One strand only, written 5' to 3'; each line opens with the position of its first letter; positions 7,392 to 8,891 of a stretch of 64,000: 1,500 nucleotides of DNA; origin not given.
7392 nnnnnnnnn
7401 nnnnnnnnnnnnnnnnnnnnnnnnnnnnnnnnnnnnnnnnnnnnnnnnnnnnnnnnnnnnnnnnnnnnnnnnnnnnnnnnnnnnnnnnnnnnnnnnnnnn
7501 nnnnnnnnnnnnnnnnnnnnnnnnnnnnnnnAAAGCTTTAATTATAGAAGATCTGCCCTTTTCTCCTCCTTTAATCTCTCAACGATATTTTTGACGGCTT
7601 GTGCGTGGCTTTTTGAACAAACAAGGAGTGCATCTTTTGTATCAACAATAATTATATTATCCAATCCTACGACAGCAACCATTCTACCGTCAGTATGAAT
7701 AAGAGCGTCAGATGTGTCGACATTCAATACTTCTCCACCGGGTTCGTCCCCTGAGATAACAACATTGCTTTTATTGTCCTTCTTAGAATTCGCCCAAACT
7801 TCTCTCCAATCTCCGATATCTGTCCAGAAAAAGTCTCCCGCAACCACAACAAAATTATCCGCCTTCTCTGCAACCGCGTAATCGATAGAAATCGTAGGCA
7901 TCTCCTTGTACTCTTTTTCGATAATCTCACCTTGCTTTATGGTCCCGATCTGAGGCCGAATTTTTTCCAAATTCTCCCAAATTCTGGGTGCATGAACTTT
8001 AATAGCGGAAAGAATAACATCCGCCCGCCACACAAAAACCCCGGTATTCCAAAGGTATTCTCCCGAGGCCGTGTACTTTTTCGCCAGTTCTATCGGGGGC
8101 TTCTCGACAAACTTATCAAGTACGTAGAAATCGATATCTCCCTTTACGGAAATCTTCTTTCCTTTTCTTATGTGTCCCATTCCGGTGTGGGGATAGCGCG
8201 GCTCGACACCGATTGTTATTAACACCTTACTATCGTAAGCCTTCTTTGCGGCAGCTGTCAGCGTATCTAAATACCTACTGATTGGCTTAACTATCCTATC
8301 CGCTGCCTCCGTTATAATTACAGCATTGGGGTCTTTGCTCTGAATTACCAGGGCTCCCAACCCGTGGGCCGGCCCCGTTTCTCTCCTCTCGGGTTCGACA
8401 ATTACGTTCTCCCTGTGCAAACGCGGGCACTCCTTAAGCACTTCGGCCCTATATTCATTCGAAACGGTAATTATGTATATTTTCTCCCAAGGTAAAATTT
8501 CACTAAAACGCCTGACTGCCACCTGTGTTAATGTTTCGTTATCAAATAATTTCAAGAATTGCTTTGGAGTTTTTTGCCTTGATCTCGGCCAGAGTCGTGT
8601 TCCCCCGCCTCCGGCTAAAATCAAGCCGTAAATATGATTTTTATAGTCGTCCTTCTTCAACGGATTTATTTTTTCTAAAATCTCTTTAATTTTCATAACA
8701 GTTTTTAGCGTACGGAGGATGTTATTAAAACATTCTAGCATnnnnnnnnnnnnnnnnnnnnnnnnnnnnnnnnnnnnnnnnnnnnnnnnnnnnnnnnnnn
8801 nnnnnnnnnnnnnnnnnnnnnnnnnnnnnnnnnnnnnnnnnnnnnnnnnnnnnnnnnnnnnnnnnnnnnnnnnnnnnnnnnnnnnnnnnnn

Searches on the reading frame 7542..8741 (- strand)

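Call 40: search_protein_families(library=ncbifam, proteins=[window:7542-8741:-], max_evalue=0.0001)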
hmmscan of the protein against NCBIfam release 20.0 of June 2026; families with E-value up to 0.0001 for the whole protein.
window:7542-8741:- (399 aa): 4 families
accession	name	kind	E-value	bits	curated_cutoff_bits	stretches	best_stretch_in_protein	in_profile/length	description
TIGR01479.1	GMP_PMI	equivalog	2.5e-87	293.6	372.95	1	38-397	2-352/467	mannose-1-phosphate guanylyltransferase/mannose-6-phosphate isomerase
NF012004.0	PRK15460.1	equivalog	2.1e-65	221.2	859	1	35-396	4-361/478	mannose-1-phosphate guanyltransferase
TIGR03992.1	Arch_glmU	subfamily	5e-05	22.4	292.1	0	39-142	3-103/393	bifunctional sugar-1-phosphate nucleotidylyltransferase/acetyltransferase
NF001183.0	PRK00155.1-3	subfamily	5.2e-05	22.6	166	0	37-95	2-56/237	D-ribitol-5-phosphate cytidylyltransferase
